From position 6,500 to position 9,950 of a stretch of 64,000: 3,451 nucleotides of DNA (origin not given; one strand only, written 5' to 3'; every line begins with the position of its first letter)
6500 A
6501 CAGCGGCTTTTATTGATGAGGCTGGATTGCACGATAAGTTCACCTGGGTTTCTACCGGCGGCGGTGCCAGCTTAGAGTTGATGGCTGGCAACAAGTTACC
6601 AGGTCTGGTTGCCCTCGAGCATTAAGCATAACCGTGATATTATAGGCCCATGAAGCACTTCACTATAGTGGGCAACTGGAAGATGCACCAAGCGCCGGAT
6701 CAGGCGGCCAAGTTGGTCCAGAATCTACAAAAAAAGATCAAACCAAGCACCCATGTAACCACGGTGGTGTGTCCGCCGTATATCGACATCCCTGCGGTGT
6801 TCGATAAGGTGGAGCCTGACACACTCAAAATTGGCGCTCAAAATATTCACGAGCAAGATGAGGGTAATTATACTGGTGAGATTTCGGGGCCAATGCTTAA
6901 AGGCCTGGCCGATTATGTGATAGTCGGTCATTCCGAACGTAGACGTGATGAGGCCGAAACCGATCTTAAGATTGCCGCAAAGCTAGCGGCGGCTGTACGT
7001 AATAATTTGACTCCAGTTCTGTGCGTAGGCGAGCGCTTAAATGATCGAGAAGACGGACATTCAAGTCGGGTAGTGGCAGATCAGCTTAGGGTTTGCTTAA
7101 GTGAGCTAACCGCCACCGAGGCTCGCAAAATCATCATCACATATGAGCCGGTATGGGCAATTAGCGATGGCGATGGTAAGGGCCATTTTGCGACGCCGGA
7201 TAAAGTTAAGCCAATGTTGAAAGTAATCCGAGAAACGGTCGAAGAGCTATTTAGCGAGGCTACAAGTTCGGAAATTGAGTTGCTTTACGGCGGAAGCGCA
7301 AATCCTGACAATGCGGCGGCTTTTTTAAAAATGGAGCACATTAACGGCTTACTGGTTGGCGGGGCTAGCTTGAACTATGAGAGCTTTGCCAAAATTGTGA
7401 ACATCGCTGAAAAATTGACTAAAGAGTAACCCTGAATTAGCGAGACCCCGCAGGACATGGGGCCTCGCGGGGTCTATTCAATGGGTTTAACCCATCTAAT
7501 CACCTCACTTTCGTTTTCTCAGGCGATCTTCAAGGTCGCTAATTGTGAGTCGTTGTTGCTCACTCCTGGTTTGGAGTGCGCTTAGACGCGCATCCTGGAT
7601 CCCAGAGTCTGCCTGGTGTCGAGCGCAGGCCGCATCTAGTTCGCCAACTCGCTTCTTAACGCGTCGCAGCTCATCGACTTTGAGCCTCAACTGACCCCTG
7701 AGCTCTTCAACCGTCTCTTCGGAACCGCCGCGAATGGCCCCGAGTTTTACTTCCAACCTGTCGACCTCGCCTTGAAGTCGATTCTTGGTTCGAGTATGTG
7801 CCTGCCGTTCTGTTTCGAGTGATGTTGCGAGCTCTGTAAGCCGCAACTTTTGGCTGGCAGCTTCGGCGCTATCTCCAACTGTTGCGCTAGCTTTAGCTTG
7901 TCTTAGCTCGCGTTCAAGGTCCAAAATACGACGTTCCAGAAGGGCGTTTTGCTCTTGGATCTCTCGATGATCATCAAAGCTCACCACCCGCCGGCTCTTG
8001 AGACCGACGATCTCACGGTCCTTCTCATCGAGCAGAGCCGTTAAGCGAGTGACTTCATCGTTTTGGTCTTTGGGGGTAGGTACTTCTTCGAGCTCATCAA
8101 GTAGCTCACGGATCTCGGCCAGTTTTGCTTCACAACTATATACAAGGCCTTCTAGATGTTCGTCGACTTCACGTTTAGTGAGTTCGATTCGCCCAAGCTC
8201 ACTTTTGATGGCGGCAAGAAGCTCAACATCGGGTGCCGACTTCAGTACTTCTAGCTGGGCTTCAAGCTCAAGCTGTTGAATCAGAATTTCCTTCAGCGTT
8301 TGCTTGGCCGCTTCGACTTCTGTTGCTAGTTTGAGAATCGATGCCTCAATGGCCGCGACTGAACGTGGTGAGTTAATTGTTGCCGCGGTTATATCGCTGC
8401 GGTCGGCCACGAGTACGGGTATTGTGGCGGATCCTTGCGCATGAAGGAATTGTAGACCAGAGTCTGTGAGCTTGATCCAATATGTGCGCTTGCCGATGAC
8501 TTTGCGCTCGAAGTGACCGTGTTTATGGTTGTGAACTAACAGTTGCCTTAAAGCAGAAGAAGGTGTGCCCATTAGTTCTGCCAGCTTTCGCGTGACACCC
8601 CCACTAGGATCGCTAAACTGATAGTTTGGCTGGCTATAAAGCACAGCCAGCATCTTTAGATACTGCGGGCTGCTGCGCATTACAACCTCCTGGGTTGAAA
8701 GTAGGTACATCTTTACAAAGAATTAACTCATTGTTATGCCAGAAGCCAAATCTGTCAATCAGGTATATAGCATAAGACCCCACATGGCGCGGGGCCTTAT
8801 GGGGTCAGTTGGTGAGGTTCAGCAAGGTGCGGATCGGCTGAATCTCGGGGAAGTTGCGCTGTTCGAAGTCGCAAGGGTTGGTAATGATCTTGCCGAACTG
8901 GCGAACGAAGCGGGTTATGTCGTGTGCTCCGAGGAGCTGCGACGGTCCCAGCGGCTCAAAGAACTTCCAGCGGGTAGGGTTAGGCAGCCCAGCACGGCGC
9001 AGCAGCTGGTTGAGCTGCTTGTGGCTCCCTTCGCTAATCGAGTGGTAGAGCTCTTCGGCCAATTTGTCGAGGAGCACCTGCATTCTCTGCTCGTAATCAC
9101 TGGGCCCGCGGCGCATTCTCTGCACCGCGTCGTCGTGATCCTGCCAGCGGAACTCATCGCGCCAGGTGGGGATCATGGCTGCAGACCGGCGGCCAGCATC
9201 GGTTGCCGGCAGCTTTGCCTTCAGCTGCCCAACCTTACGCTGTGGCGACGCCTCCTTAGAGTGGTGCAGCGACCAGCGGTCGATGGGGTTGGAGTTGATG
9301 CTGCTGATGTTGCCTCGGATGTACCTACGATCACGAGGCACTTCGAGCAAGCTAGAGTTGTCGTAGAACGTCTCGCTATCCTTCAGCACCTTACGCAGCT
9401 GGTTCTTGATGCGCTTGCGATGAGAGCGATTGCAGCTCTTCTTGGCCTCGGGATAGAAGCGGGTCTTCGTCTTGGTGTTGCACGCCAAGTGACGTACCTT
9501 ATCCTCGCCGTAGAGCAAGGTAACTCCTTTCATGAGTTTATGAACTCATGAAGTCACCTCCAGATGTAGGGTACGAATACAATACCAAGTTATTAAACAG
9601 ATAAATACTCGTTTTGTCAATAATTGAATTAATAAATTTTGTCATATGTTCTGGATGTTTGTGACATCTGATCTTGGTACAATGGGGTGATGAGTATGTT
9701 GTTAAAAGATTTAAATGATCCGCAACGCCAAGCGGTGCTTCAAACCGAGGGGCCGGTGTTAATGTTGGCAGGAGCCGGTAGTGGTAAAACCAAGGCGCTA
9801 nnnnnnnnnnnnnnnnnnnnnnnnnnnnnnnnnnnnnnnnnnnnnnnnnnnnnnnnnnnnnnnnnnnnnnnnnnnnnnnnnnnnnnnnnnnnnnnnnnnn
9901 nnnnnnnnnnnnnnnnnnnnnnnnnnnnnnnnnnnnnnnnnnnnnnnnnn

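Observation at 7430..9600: High-GC two-gene cassette (basic hypothetical protein + wHTH/coiled-coil KfrA-like protein) wedged between tpiA and uvrD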

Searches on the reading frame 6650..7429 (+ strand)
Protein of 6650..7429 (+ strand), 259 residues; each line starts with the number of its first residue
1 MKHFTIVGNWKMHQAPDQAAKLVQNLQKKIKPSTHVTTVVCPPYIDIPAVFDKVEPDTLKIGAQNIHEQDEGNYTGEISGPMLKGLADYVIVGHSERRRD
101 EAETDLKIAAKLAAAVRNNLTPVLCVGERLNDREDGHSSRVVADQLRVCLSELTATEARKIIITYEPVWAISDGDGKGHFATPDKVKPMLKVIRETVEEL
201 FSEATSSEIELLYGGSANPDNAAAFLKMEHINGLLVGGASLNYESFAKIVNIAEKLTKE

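Call 12: find_related_loci(query=window:6650-7429:+, collection=genome_contigs, flank=10000)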
Query window:6650-7429:+ (259 aa) in genome_contigs; peptide patterns used: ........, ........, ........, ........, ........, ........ (x = any residue, [..] = any of these).
131 stretches matched a pattern; 21 encode a relative of the query (tblastn E <= 1e-3); 21 distinct loci.
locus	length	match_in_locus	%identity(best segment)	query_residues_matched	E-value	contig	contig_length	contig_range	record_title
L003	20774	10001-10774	63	1-258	8e-114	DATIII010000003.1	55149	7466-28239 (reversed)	MAG TPA_asm: Candidatus Saccharimonadales bacterium isolate SMAG_U15661 k141_206372, whole genome shotgun sequence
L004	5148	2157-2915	62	1-257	4e-113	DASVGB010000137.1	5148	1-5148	MAG TPA_asm: Candidatus Saccharimonadia bacterium isolate SMAG_U2104 k141_1237101, whole genome shotgun sequence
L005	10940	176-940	62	1-259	9e-111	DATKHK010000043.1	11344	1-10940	MAG TPA_asm: Candidatus Saccharimonadales bacterium isolate SMAG_U14575 k141_161244, whole genome shotgun sequence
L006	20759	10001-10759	62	1-257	2e-110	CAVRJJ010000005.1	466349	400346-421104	MAG: uncultured bacterium isolate MFD01275.bin.1.95 genome assembly, contig: contig_31289, whole genome shotgun sequence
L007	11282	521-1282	60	1-258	2e-109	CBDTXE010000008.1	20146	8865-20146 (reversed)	MAG TPA_asm: uncultured bacterium isolate ERR2431955_concoct_30 genome assembly, contig: ERZ23878311.1354, whole genome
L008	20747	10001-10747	53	2-250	3e-85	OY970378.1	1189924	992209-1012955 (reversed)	MAG: Candidatus Parcubacteria bacterium isolate MFD01275.bin.c.8 genome assembly, chromosome: 1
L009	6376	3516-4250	41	6-253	9e-59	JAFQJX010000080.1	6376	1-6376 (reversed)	MAG: Clostridia bacterium isolate RGIG1887 Goat_Cecum.Co__c1025429, whole genome shotgun sequence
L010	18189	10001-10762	40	6-250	9e-52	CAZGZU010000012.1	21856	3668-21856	MAG TPA_asm: uncultured Candidatus Saccharibacteria bacterium isolate binchicken_co178_102 genome assembly, contig: NODE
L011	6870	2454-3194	40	6-255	2e-51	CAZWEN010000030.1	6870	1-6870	MAG TPA_asm: uncultured Candidatus Saccharibacteria bacterium isolate binchicken_co211_311 genome assembly, contig: NODE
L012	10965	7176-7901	39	7-255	7e-48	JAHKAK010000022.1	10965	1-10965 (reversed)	MAG: Patescibacteria group bacterium isolate Undefined_mixed_planktonic.mb.35 Undefined_mixed_pl.mb.35_k141_254636, whol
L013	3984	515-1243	37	6-250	9e-47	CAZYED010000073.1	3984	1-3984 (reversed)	MAG TPA_asm: uncultured Candidatus Saccharibacteria bacterium isolate SRP269290_co4_70 genome assembly, contig: NODE_281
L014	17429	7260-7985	38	5-242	2e-44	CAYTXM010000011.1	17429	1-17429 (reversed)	MAG TPA_asm: uncultured Candidatus Saccharibacteria bacterium isolate binchicken_co228_573 genome assembly, contig: NODE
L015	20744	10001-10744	33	6-256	3e-44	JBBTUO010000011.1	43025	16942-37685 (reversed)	MAG: Patescibacteria group bacterium isolate H41-bin128_1 H41_bin128_1_000000000011, whole genome shotgun sequence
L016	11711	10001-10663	35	31-254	5e-43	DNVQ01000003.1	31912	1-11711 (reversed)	MAG TPA_asm: Candidatus Moraniibacteriota bacterium isolate UBA12141 contig_965, whole genome shotgun sequence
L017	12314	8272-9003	34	6-252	8e-43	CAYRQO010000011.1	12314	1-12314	MAG TPA_asm: uncultured Candidatus Saccharibacteria bacterium isolate SRP286056_co1_511 genome assembly, contig: NODE_65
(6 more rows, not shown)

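Call 66: search_protein_families(library=pfam, proteins=[L003:11229-12053:-, L003:11700-12053:-, L003:10801-11415:-], max_evalue=5)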
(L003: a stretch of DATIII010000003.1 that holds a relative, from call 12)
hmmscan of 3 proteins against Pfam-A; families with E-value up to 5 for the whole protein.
L003:11229-12053:- (274 aa): 3 families
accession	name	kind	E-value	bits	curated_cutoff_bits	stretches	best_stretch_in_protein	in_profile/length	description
PF11226.13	DUF3022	-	0.0092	16.6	30.6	1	161-242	14-92/105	Protein of unknown function (DUF3022)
PF07926.17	TPR_MLP1_2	-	0.22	12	36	1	174-240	54-120/129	TPR/MLP1/MLP2-like protein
PF09351.15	DUF1993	-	0.85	10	23.4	1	171-261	38-124/161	Domain of unknown function (DUF1993)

L003:11700-12053:- (118 aa): 0 families

L003:10801-11415:- (204 aa): 7 families
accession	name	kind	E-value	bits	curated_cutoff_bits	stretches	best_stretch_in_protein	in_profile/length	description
PF04977.20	DivIC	-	0.04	14.2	28.9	1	169-203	19-53/80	Septum formation initiator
PF11559.13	ADIP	-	0.041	14.4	34.3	1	164-202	84-122/151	Afadin- and alpha -actinin-Binding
PF12709.12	Fungal_TACC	-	0.046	14.6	27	1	163-199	34-70/77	Fungal Transforming acidic coiled-coil (TACC) proteins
PF11598.13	COMP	-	0.049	14.4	23.9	1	179-202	13-36/45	Cartilage oligomeric matrix protein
PF05615.18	THOC7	-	0.05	14.4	28.7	1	159-202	65-108/136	Tho complex subunit 7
PF04102.17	SlyX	-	0.083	14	30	1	167-201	3-37/67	SlyX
PF00170.26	bZIP_1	-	0.76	10.4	27.6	1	168-202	27-61/64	bZIP transcription factor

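Call 97: search_protein_families(library=padloc, proteins=[L003:11229-12053:-, L003:10801-11415:-], max_evalue=1)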
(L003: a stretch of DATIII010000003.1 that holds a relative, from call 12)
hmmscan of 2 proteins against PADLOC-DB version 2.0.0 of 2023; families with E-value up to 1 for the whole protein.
L003:11229-12053:- (274 aa): 7 families
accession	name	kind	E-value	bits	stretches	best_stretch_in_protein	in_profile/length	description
PDLC03325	MTase_II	-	0.012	12.3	1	61-124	84-145/426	Type II methyltransferase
PDLC00068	GajA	-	0.018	11.9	1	112-268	329-485/545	AAA ATPase domain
PDLC02668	DndD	-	0.083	9.8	1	125-265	356-495/659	DndD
PDLC00252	LmuB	-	0.2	8.4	1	175-268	186-278/554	AAA ATPase domain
PDLC00518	JetC1|JetC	-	0.41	6.4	1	134-271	313-449/1112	DUF3584 domain; MukB-like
PDLC00582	JetC3|JetC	-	0.41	6.3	1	120-270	337-485/1472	DUF3584 domain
PDLC00580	JetC3|JetC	-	0.73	5.9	1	131-267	280-412/1068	DUF3584 domain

L003:10801-11415:- (204 aa): 0 families

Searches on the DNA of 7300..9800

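Call 125: search_rna_families(source=window, start=7300, end=9800, threshold=evalue, max_evalue=1)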
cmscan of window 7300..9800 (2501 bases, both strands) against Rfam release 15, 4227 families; matches with E-value up to 1: 0.
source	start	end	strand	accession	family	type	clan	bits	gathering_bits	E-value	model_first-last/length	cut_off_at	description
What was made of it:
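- Closest known: uORF/hairpin translational coupling or attenuation leaders. Different: No Rfam family matches (call 125).
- There is no Rfam match (call 125).
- Tried and rejected: Rfam found nothing on 7300-9800 (call 125).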
